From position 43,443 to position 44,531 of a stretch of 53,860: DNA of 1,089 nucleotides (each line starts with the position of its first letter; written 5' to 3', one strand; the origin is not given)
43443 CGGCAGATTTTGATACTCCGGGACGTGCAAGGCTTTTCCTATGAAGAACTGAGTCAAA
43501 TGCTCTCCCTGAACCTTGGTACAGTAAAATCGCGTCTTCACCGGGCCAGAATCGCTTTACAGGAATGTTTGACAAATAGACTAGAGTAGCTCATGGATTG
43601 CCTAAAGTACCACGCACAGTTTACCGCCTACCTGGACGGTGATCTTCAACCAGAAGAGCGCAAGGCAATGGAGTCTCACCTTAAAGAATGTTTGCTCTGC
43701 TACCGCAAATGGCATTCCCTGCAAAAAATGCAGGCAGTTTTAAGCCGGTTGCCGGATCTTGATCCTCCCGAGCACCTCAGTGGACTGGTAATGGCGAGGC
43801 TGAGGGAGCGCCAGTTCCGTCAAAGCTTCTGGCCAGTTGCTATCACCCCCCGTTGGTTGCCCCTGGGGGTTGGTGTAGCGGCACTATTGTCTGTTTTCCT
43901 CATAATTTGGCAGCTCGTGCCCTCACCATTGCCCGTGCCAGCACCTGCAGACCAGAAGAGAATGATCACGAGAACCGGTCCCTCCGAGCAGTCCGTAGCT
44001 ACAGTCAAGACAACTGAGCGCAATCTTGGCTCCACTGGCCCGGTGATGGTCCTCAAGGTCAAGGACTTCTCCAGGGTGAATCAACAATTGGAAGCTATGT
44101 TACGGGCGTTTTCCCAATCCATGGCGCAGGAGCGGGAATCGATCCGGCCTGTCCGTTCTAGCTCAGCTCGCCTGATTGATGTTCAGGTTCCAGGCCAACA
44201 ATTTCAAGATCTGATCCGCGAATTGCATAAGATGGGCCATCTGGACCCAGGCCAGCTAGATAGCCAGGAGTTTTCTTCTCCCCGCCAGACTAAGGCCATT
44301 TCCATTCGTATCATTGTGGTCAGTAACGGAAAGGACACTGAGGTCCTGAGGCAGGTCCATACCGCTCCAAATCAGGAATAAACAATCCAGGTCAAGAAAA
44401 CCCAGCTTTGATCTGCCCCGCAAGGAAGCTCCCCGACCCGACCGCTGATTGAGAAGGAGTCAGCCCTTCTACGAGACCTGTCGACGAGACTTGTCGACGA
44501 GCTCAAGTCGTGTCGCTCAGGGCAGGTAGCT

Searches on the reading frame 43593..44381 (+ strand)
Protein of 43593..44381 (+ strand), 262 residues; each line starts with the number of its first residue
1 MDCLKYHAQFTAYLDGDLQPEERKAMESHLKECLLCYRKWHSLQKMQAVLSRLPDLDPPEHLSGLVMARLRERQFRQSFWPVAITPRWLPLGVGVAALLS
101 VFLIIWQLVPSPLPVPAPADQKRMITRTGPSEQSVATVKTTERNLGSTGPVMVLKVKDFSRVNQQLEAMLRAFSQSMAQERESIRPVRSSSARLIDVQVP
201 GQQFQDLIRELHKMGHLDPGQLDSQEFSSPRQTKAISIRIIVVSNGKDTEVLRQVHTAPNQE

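Call 17: search_protein_families(library=pfam, proteins=[window:43593-44381:+], max_evalue=0.001)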
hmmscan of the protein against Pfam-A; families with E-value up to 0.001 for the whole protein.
window:43593-44381:+ (262 aa): 1 family
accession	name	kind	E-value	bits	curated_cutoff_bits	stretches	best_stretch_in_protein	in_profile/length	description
PF13490.11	zf-HC2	-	5.5e-07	30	22.2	1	3-33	1-31/35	Putative zinc-finger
